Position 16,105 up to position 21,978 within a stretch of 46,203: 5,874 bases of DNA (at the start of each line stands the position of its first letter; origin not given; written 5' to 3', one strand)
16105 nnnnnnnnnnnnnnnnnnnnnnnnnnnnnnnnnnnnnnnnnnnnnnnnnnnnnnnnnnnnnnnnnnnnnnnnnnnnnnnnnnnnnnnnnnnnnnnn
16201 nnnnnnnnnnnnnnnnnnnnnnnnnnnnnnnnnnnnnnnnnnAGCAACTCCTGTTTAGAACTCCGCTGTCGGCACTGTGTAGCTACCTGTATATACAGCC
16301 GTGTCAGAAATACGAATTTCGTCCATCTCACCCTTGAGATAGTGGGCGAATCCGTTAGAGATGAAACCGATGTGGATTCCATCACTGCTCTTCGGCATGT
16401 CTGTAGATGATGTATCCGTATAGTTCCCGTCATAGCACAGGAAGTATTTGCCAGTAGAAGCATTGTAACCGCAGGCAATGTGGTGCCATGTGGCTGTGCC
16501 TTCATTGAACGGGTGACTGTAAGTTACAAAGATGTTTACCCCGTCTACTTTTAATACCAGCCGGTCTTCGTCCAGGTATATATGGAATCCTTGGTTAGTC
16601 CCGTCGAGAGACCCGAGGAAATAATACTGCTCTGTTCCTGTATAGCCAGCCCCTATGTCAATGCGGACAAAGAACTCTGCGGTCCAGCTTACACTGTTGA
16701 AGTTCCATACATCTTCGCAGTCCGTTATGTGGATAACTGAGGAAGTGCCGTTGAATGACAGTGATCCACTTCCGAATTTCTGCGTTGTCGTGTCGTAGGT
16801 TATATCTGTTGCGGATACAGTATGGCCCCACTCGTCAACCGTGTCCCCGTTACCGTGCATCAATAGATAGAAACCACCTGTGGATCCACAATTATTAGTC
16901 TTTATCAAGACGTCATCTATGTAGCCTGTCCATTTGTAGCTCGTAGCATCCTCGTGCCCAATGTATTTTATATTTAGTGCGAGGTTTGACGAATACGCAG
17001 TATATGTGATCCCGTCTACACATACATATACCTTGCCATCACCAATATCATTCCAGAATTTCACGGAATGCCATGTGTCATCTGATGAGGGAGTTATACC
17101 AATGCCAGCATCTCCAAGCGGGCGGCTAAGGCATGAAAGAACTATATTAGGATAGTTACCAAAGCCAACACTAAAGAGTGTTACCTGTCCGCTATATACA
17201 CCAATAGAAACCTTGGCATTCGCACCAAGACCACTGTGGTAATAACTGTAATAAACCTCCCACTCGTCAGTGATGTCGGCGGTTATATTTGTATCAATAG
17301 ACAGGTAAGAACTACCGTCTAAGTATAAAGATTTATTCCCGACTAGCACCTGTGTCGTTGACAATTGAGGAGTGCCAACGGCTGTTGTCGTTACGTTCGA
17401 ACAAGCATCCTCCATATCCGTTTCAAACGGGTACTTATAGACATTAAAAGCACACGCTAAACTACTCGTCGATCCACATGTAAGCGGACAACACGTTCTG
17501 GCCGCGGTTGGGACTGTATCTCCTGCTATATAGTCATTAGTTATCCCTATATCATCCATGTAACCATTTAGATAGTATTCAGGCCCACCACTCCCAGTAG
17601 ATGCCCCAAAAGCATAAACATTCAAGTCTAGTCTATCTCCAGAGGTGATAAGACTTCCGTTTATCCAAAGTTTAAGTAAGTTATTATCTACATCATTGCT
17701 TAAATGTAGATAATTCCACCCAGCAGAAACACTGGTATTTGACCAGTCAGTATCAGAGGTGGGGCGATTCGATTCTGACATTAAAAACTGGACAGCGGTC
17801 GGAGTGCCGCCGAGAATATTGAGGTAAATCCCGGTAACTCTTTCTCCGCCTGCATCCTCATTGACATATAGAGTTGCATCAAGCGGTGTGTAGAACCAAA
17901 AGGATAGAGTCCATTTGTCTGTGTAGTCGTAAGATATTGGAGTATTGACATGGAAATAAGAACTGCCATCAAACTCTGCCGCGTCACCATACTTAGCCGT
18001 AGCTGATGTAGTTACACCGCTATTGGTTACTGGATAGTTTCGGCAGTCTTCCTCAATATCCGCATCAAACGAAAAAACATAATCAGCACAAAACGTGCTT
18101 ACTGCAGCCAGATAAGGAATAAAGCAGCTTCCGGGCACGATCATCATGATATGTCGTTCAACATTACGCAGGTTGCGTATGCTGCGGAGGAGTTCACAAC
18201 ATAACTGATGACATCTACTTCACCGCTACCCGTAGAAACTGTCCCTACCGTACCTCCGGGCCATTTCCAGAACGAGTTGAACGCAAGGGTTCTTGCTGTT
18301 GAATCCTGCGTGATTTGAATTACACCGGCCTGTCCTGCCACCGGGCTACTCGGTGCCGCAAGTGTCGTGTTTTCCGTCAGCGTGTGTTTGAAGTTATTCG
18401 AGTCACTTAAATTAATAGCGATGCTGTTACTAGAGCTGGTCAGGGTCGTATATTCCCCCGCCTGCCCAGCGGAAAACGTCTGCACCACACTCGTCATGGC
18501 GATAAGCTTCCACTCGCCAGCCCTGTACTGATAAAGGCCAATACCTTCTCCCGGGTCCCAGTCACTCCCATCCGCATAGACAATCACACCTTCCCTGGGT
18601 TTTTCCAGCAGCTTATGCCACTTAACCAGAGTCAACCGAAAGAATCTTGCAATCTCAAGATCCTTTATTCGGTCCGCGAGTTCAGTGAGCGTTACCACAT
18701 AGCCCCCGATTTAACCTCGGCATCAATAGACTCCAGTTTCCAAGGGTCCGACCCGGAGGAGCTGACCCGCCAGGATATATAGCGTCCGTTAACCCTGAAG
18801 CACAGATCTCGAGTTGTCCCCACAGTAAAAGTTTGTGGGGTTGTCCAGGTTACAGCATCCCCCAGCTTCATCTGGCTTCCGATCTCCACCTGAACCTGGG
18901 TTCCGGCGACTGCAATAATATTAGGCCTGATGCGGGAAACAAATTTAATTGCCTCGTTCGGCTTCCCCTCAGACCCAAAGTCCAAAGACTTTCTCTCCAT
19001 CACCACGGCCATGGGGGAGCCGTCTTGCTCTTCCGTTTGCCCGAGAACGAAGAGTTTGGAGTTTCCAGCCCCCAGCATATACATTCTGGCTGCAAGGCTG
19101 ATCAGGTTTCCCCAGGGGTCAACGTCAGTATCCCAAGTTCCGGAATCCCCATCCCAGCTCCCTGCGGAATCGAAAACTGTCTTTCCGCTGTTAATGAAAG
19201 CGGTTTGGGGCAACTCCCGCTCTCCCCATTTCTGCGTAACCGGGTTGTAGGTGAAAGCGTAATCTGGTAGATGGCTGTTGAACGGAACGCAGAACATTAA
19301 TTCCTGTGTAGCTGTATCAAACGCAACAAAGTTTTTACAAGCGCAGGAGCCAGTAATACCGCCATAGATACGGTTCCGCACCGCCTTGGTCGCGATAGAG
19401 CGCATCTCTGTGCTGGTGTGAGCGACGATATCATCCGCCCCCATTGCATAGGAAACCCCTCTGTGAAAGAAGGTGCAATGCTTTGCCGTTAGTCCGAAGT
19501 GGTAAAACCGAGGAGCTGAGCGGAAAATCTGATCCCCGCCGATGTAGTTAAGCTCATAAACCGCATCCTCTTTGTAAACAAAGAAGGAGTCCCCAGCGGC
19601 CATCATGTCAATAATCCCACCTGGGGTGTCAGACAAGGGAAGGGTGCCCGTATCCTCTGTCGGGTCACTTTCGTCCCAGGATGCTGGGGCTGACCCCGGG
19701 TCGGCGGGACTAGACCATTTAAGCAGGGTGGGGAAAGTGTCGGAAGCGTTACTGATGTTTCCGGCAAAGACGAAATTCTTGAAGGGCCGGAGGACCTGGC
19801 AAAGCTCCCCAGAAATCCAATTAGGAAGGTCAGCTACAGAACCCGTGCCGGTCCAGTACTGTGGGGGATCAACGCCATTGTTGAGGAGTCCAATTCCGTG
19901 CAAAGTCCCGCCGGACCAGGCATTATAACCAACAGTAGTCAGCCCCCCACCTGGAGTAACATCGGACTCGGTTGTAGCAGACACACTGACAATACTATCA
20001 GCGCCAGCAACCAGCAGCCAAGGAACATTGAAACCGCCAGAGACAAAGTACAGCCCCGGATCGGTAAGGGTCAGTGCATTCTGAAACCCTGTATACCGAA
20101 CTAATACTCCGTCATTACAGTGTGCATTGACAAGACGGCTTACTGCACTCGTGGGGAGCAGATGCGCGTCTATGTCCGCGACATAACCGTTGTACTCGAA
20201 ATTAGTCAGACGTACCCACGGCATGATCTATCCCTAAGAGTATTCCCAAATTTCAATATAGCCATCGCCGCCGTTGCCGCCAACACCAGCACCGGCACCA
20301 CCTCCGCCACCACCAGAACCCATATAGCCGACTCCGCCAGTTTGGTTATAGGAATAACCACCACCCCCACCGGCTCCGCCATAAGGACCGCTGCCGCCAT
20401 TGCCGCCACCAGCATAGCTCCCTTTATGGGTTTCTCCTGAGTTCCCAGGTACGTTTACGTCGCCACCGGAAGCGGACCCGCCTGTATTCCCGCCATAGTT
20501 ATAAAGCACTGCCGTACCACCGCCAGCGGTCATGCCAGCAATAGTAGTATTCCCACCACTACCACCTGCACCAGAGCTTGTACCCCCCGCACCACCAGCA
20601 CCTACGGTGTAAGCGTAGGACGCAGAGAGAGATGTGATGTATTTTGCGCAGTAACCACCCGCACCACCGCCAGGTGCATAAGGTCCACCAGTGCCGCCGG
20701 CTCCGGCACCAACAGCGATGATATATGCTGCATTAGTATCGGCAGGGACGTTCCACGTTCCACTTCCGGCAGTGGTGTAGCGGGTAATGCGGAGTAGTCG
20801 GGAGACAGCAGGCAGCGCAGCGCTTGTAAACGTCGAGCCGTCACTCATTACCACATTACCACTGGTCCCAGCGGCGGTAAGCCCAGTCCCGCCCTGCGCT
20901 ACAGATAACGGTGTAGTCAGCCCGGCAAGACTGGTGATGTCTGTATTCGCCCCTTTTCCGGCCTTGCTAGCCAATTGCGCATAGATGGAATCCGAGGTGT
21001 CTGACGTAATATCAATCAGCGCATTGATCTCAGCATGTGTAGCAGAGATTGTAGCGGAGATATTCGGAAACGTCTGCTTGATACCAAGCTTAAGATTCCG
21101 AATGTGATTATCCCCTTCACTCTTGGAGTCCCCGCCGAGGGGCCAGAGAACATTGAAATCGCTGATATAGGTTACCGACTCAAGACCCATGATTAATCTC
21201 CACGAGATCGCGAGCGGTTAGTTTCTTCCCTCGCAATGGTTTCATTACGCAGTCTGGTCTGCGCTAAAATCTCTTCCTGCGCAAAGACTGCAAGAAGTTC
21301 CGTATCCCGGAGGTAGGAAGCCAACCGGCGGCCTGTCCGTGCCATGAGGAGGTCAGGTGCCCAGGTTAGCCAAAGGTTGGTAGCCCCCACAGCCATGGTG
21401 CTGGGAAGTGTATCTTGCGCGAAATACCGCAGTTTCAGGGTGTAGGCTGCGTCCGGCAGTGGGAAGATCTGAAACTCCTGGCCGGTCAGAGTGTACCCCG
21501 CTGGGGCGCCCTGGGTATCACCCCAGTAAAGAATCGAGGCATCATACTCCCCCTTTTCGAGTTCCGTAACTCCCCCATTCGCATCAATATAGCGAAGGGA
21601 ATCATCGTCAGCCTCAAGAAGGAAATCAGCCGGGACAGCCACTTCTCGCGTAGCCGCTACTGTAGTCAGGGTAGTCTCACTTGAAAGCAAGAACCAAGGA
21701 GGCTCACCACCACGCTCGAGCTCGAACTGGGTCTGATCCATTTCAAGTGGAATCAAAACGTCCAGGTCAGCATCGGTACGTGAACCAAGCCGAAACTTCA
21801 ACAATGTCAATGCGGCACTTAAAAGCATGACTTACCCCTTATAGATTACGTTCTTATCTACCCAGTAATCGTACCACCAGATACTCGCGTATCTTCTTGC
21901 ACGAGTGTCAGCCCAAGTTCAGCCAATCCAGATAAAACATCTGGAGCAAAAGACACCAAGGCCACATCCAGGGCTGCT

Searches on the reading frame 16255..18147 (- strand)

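Call 26: search_protein_families(library=pfam, max_evalue=0.01, proteins=[window:16255-18147:-])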
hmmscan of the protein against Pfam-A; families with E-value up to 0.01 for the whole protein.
window:16255-18147:- (630 aa): 1 family
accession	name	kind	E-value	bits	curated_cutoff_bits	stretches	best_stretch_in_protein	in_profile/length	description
PF13385.13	Laminin_G_3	-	5.3e-15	56.3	27.6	2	469-617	4-144/151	Concanavalin A-like lectin/glucanases superfamily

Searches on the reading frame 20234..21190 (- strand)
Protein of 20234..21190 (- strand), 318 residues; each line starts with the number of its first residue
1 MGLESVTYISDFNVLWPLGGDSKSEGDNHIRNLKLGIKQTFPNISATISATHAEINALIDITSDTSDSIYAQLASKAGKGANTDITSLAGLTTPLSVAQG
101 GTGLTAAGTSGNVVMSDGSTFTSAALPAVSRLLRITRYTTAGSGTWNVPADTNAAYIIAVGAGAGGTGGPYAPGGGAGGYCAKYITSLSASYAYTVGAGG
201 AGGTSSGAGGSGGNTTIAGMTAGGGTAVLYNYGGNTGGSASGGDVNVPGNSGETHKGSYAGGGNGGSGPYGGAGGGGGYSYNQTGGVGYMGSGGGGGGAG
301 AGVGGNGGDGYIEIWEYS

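Call 26: search_protein_families(library=pfam, max_evalue=0.01, proteins=[window:20234-21190:-])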
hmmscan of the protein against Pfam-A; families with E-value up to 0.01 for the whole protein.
window:20234-21190:- (318 aa): 1 family
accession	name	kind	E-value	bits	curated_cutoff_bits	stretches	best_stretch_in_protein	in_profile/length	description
PF21722.4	Gly_rich_2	-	3.1e-05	24.5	24.3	1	139-310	1-185/226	Glycine-rich domain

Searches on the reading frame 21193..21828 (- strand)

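Call 26: search_protein_families(library=pfam, max_evalue=0.01, proteins=[window:21193-21828:-])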
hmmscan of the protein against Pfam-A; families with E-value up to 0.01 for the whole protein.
window:21193-21828:- (211 aa): 1 family
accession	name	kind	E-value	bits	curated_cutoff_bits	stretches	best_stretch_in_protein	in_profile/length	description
PF24175.2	SU10_adaptor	-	6e-14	53.4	27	1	42-194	39-179/194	SU10 adaptor protein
